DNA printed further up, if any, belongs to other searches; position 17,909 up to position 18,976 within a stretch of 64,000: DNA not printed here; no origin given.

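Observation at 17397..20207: A PASTA-only membrane protein occupies the PrkC position between rsmB and rpe.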

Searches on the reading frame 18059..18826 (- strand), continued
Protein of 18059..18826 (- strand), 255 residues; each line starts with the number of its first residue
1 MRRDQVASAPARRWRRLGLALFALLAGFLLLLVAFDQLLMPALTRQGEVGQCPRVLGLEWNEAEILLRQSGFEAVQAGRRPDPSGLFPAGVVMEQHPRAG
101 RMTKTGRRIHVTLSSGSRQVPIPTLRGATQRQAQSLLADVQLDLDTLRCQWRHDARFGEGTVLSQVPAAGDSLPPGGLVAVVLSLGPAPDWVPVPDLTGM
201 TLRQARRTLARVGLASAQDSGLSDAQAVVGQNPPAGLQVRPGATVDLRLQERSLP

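Call 34: find_encoding_contigs(protein=P0087, flank=6000, max_places=1)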
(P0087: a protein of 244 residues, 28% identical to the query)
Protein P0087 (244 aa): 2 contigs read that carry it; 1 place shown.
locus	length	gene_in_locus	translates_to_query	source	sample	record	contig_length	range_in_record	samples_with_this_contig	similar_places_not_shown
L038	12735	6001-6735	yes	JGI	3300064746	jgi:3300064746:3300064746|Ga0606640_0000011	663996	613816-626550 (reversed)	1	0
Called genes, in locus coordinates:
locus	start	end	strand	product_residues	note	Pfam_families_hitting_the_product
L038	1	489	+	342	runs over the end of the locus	PF05496:RuvB_N, PF00004:AAA, PF07728:AAA_5 (weak), PF17864:AAA_lid_4, PF05491:WHD_RuvB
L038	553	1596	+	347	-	PF02547:Queuosine_synth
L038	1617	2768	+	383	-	PF01702:TGT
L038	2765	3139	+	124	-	PF02699:YajC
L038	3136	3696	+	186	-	PF01327:Pep_deformylase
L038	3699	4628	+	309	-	PF00551:Formyl_trans_N, PF02911:Formyl_trans_C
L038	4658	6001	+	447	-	PF01029:NusB, PF22458:RsmF-B_ferredox, PF01189:Methyltr_RsmB-F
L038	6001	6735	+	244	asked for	PF03793:PASTA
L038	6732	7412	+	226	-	PF00834:Ribul_P_3_epim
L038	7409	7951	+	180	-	PF00578:AhpC-TSA, PF08534:Redoxin, PF00085:Thioredoxin (weak), PF13905:Thioredoxin_8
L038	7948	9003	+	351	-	PF00814:TsaD, PF22521:HypF_C_2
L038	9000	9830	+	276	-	PF01790:LGT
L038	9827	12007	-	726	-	PF00034:Cytochrom_C, PF13442:Cytochrome_CBB3, PF00034:Cytochrom_C, PF13442:Cytochrome_CBB3, PF03239:FTR1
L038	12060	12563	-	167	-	-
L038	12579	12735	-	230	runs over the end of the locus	PF00702:Hydrolase, PF12710:HAD, PF13419:HAD_2, PF13242:Hydrolase_like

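Call 35: find_encoding_contigs(protein=P0109, flank=6000, max_places=1)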
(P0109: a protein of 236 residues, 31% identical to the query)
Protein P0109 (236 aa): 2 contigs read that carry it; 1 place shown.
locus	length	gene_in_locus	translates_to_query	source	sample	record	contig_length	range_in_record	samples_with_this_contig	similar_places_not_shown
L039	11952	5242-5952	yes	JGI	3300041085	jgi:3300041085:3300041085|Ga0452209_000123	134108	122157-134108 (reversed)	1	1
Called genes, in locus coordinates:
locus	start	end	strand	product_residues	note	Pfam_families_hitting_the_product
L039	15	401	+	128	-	PF01702:TGT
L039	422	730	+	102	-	PF02699:YajC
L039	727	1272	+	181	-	PF01327:Pep_deformylase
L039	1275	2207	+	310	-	PF00551:Formyl_trans_N, PF02911:Formyl_trans_C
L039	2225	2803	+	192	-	PF02581:TMP-TENI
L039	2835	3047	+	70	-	PF02597:ThiS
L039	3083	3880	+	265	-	PF05690:ThiG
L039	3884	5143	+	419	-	PF01029:NusB, PF22458:RsmF-B_ferredox, PF01189:Methyltr_RsmB-F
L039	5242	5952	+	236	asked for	PF03793:PASTA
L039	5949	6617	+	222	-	PF00834:Ribul_P_3_epim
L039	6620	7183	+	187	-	PF00578:AhpC-TSA, PF08534:Redoxin, PF13098:Thioredoxin_2 (weak), PF13905:Thioredoxin_8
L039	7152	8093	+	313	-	-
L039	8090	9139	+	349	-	PF00814:TsaD, PF22521:HypF_C_2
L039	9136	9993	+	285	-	PF01790:LGT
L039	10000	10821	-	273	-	PF00069:Pkinase, PF01636:APH (faint), PF03109:ABC1 (faint), PF07714:PK_Tyr_Ser-Thr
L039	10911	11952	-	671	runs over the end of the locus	PF00034:Cytochrom_C, PF13442:Cytochrome_CBB3, PF03239:FTR1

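Call 36: find_encoding_contigs(protein=P0121, flank=6000, max_places=1)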
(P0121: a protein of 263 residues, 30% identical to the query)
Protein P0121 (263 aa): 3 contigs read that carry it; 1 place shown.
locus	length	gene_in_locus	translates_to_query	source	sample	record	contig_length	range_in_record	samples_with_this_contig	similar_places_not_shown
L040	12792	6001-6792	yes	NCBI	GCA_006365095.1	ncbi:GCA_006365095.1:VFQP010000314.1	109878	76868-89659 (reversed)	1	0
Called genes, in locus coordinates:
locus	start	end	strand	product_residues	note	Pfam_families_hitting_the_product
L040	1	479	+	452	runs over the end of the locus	PF00696:AA_kinase, PF13840:ACT_7 (faint), PF22468:ACT_9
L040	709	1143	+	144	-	PF01797:Y1_Tnp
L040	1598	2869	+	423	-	PF02403:Seryl_tRNA_N, PF00587:tRNA-synt_2b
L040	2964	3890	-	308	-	PF22847:Glyco_hydro_43_rel, PF04616:Glyco_hydro_43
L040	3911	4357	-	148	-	PF04657:DMT_YdcZ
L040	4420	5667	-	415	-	PF12704:MacB_PCD, PF02687:FtsX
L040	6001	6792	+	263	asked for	PF03793:PASTA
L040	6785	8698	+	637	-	PF18962:Por_Secre_tail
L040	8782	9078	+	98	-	PF00581:Rhodanese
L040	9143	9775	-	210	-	PF01765:RRF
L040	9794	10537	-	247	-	PF00696:AA_kinase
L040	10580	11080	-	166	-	PF25917:BSH_RND (faint), PF25984:BSH_YknX (faint), PF25973:BSH_CzcB (faint), PF00364:Biotin_lipoyl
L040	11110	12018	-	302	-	PF00892:EamA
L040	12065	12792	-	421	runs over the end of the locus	PF22244:GCE_fung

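Call 37: find_encoding_contigs(protein=P0061, flank=6000, max_places=1)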
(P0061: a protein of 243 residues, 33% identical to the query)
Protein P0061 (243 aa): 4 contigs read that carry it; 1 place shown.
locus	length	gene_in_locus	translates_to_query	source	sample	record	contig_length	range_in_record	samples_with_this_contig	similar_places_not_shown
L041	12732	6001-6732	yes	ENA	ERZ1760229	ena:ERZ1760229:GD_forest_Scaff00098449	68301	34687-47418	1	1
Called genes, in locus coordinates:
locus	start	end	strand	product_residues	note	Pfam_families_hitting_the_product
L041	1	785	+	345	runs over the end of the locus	PF02547:Queuosine_synth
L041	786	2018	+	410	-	PF01702:TGT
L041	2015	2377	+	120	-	PF02699:YajC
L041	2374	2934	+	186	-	PF01327:Pep_deformylase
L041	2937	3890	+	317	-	PF00551:Formyl_trans_N, PF02911:Formyl_trans_C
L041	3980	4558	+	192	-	PF02581:TMP-TENI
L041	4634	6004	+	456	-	PF01029:NusB, PF22458:RsmF-B_ferredox, PF01189:Methyltr_RsmB-F, PF01728:FtsJ (weak)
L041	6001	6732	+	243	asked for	PF03793:PASTA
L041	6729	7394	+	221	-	PF00834:Ribul_P_3_epim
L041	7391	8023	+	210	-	PF00578:AhpC-TSA, PF08534:Redoxin, PF00255:GSHPx, PF00085:Thioredoxin (weak), PF13905:Thioredoxin_8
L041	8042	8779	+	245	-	-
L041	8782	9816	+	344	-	PF00814:TsaD, PF22521:HypF_C_2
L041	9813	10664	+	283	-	PF01790:LGT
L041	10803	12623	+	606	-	PF25390:WD40_RLD, PF13540:RCC1_2, PF25384:Alsin_RLD (faint), PF00415:RCC1 (weak), PF25390:WD40_RLD, PF13540:RCC1_2, PF00415:RCC1, PF13540:RCC1_2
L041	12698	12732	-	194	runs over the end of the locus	PF18955:DUF5698, PF10035:DUF2179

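Call 38: predict_structure(alignment_id=A1)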
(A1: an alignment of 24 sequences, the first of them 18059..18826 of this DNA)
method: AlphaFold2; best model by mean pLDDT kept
length: 255 residues; sequences in the alignment: 24
mean_pLDDT: 90.9   pTM: 0.57
mean pLDDT of the five models: 90.9, 90.8, 89.4, 88.9, 87.7
residues with pLDDT >= 90: 199; 70-90: 34; 50-70: 21; < 50: 1
segments of 3 or more residues with pLDDT < 50: none
pLDDT, mean of each block of 10 residues (from residue 1): 54 87 96 89 72 97 97 96 90 97 95 93 98 98 97 95 98 95 93 95 95 86 86 95 92 65
secondary structure, 60 per line:
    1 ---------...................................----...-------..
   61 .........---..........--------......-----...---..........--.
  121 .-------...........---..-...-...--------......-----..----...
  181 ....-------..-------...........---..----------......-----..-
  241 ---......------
elements in order: H10-44 E49-51 H60-69 E73-82 E91-96 E102-104 E108-117 H130-139 E150-152 E161-166 E178-184 H202-211 E227-232 E244-249
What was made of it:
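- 18059..18826 (-): Gene for the 255-aa stand-alone TM + 3xPASTA protein. AF2 mean pLDDT 90.9 (call 38).
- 18710..18778 (-): Codons about 17-39: single transmembrane helix (N-in, C-out anchor). AF2 predicts a helix at 10-44 (call 38).
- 18473..18679 (-): PASTA repeat 1 (residues about 50-118). Secondary-structure pattern in the AF2 model (call 38).
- On PASTA domain superfamily (Pfam PF03793): The AF2 model has pLDDT 90.9 with three helix-plus-strands units (call 38).
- The AF2 model has pLDDT 90.9, with a helix at 10-44 followed by three alpha/beta units (call 38). The reading frame is intact and the AF2 model is confident (call 38).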

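Call 40: fold_search(model_id=the predicted structure, library=pdb)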
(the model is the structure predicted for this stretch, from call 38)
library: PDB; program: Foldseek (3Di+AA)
matches with E <= 10: 57; with E <= 0.001: 26
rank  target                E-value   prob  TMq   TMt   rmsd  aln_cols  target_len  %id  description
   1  3py9                  1.9e-13  1.00  0.45  0.42   8.5       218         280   19  X-ray structural studies of the entire extra-cellular region of the Ser/Thr kinase PrkC from Staphylococcus aureus (released 2011-01-19)
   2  3m9g                  1.1e-12  1.00  0.46  0.56   8.4       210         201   17  Crystal structure of the three-PASTA-domain of a Ser/Thr kinase from Staphylococcus aureus (released 2010-11-03)
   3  5e12_A                2.4e-12  1.00  0.46  0.57   8.8       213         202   26  Crystal Structure of PASTA Domains 2, 3 and 4 of Mycobacterium tuberculosis Protein Kinase B (released 2016-09-14)
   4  5e12_B                5.1e-12  1.00  0.46  0.61   8.4       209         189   26  Crystal Structure of PASTA Domains 2, 3 and 4 of Mycobacterium tuberculosis Protein Kinase B (released 2016-09-14)
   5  2kui_MODEL_1_A        1.4e-10  1.00  0.33  0.31   9.8       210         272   25  NMR structure of the PASTA domain of Mycobacterium tuberculosis of PknB (released 2010-04-14)
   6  5e10                  1.2e-08  1.00  0.43  0.77   2.8       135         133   22  Crystal Structure of PASTA Domains 1 and 2 of Mycobacterium tuberculosis Protein Kinase B (released 2016-09-14)
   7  2kuf_MODEL_1_A        1.3e-06  1.00  0.26  0.46   9.8       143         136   26  NMR structure of the PASTA domain 3 and 4 of Mycobacterium tuberculosis of PknB (released 2010-04-14)
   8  7o4c_A                4.9e-06  1.00  0.21  0.44  15.9       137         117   15  Crystal structure of PASTA domains of the Penicillin-Binding Protein 1 (PBP1) from Staphylococcus aureus (released 2021-11-03)
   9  2kue_MODEL_1_A        1.2e-05  1.00  0.27  0.46   8.8       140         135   23  NMR structure of the PASTA domain 2 and 3 of Mycobacterium tuberculosis of PknB (released 2010-04-14)
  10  7o61_A                1.3e-05  1.00  0.21  0.44  15.9       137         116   14  Crystal structure of the C-terminal PASTA domains of Staphylococcus aureus PBP1 (released 2022-04-20)
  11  5oau                  3.1e-05  1.00  0.21  0.09  17.7       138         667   16  Penicillin-Binding Protein 2X (PBP2X) from Streptococcus pneumoniae (released 2018-05-30)
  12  1rp5_B                3.3e-05  1.00  0.21  0.08  15.8       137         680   12  PBP2x from Streptococcus pneumoniae strain 5259 with reduced susceptibility to beta-lactam antibiotics (released 2004-02-03)
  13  2z2l_C                4.1e-05  1.00  0.21  0.40  16.2       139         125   14  Penicillin-Binding Protein 2X (PBP2X) from Streptococcus pneumoniae (released 2007-09-04)
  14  1k25_D                4.1e-05  1.00  0.21  0.10  18.1       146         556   12  PBP2x from a Highly Penicillin-resistant Streptococcus pneumoniae Clinical Isolate (released 2001-10-31)
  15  1k25_A                5.5e-05  1.00  0.21  0.10  17.5       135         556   12  PBP2x from a Highly Penicillin-resistant Streptococcus pneumoniae Clinical Isolate (released 2001-10-31)
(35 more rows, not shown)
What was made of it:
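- On PASTA domain superfamily (Pfam PF03793): Foldseek probability is 1.00 to the PrkC and PknB PASTA structures (call 40).
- The Foldseek top hits are 3py9, 3m9g and 5e12 (call 40).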

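Call 55: search_protein_representatives(alignment_id=A1)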
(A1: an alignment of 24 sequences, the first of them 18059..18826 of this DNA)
Query: 24 sequences, 246 profile positions. Proteins with E-value up to 0.001 (for the whole library): 64455; up to 1e-10: 36455; up to 1e-30: 13019. The best 150 are listed.
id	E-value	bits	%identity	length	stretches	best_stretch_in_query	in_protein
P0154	0.0e+00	3470.2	-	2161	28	43-243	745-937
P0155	0.0e+00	2203.5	-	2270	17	43-243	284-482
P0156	0.0e+00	1894.2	-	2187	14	45-243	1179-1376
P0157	0.0e+00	1600.1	-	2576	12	42-243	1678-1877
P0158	0.0e+00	1592.5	-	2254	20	61-243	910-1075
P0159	0.0e+00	1535.1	-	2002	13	21-243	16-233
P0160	0.0e+00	1527.3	-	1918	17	43-243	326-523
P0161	0.0e+00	1523.1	-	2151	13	41-243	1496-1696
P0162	0.0e+00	1473.7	-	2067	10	41-243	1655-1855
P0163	0.0e+00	1459.1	-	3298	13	40-243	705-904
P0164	0.0e+00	1353.6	-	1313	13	41-243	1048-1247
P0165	0.0e+00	1306.6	-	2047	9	42-244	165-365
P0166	0.0e+00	1244.1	-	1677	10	43-243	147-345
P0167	0.0e+00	1095.6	-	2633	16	42-243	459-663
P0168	0.0e+00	1029.3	-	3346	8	42-243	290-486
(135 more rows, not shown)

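Call 56: find_homologous_proteins(query=L038:7948-9003:+, max_evalue=1e-40)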
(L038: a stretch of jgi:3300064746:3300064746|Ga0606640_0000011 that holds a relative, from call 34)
Query L038:7948-9003:+ (351 aa): 7999 proteins with E <= 1e-40 among 8000 candidates; the best 120 are listed.
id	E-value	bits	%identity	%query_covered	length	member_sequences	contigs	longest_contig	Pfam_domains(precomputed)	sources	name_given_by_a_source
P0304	2.5e-218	742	97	100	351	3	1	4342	PF00814.32,PF22521.3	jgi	-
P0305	2.0e-200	683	89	100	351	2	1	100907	PF00814.32,PF22521.3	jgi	jgi:N6-L-threonylcarbamoyladenine synthase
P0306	2.5e-200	682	89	100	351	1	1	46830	PF00814.32,PF22521.3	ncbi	-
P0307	2.8e-195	666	87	100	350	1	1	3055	PF00814.32,PF22521.3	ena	-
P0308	2.1e-193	660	87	100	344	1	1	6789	PF00814.32,PF22521.3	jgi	jgi:N6-L-threonylcarbamoyladenine synthase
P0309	9.8e-193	658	86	100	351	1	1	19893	PF00814.32,PF22521.3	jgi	jgi:N6-L-threonylcarbamoyladenine synthase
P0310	1.7e-192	657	85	100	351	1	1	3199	PF00814.32,PF22521.3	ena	-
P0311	3.8e-192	656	86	100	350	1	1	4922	PF00814.32,PF22521.3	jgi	jgi:N6-L-threonylcarbamoyladenine synthase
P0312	2.9e-191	653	85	100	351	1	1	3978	PF00814.32,PF22521.3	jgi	-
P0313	7.4e-188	641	85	100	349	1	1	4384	PF00814.32,PF22521.3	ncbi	ncbi:MAG TPA: tRNA (adenosine(37)-N6)-threonylcarbamoyltransferase complex transferase subunit TsaD 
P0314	1.2e-187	641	84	100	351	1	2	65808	PF00814.32,PF22521.3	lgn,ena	-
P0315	2.6e-185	633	83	100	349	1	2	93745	PF00814.32,PF22521.3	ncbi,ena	ncbi:MAG: tRNA (adenosine(37)-N6)-threonylcarbamoyltransferase complex transferase subunit TsaD [Gem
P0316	5.0e-185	632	83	100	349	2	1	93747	PF00814.32,PF22521.3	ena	-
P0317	4.2e-183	626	82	100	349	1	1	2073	PF00814.32,PF22521.3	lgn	-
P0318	5.7e-182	622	81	100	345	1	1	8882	PF00814.32,PF22521.3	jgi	-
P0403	1.8e-165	568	76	100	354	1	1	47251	PF00814.32,PF22521.3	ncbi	ncbi:MAG: tRNA (adenosine(37)-N6)-threonylcarbamoyltransferase complex transferase subunit TsaD [Gem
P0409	5.8e-165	566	75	100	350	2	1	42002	PF00814.32,PF22521.3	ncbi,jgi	ncbi:MAG TPA: tRNA (adenosine(37)-N6)-threonylcarbamoyltransferase complex transferase subunit TsaD 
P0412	1.8e-164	565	75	100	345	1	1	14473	PF00814.32,PF22521.3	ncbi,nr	ncbi:MAG TPA: tRNA (adenosine(37)-N6)-threonylcarbamoyltransferase complex transferase subunit TsaD 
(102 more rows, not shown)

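Call 57: list_cluster_members(proteins=[P0315, P0403, P0313, P0412, P0409])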
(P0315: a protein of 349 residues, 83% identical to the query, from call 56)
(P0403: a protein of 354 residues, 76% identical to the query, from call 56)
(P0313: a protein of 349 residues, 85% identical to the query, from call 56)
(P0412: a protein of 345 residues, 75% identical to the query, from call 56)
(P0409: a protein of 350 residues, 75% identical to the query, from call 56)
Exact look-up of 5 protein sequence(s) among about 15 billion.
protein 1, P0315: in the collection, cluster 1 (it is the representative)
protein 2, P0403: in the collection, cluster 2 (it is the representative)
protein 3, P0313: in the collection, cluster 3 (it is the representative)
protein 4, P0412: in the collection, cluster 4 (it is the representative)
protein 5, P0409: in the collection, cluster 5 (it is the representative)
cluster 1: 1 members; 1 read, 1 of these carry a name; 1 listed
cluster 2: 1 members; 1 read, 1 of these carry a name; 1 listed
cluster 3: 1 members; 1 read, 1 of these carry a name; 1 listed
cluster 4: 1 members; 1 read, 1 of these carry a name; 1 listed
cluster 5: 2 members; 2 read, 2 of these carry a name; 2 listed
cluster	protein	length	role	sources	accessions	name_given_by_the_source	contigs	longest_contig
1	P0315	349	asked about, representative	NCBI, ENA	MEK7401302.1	MAG: tRNA (adenosine(37)-N6)-threonylcarbamoyltransferase complex transferase subunit ...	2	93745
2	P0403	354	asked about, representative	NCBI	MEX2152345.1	MAG: tRNA (adenosine(37)-N6)-threonylcarbamoyltransferase complex transferase subunit ...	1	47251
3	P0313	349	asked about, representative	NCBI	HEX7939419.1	MAG TPA: tRNA (adenosine(37)-N6)-threonylcarbamoyltransferase complex transferase subunit ...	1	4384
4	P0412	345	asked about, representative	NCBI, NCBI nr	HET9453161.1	MAG TPA: tRNA (adenosine(37)-N6)-threonylcarbamoyltransferase complex transferase subunit ... | tRNA (adenosine(37)-N6)-threonylcarbamoyltransferase complex transferase subunit TsaD ...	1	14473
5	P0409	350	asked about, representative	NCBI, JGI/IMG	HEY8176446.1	MAG TPA: tRNA (adenosine(37)-N6)-threonylcarbamoyltransferase complex transferase subunit ... | N6-L-threonylcarbamoyladenine synthase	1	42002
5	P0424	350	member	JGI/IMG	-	N6-L-threonylcarbamoyladenine synthase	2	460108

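Call 65: find_related_loci(query=A4, collection=metagenome_contigs, flank=5000)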
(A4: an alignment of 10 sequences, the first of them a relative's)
Query A4 (242 aa) in metagenome_contigs; peptide patterns used: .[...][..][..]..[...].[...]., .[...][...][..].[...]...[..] (x = any residue, [..] = any of these).
474 stretches matched a pattern; 347 encode a relative of the query (tblastn E <= 1e-3); the best 80 are kept; 80 distinct loci.
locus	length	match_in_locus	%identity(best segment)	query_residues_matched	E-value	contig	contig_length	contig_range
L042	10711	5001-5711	75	3-241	9e-108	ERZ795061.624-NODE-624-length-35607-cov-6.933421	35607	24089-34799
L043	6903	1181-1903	71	1-241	2e-95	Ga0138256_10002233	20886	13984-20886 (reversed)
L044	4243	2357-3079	70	1-241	2e-89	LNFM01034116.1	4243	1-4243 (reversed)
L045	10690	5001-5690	64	11-240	3e-85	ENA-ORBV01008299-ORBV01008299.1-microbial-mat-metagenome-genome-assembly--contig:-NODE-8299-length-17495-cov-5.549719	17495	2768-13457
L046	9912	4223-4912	64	11-240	3e-85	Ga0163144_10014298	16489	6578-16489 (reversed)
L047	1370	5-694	56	11-240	1e-76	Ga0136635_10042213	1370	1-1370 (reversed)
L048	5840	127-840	50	5-240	1e-62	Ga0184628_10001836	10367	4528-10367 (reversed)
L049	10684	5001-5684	47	11-238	5e-57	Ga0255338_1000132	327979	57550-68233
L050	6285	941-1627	48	11-239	5e-57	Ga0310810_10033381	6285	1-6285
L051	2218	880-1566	48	11-239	1e-57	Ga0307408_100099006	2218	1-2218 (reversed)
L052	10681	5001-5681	46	13-239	1e-54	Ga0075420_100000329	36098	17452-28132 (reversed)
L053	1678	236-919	46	11-239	2e-55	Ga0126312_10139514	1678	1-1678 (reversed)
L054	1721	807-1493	46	11-239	1e-55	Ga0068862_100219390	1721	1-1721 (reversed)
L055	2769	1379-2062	46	11-239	2e-53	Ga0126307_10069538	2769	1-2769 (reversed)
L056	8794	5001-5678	46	13-238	4e-53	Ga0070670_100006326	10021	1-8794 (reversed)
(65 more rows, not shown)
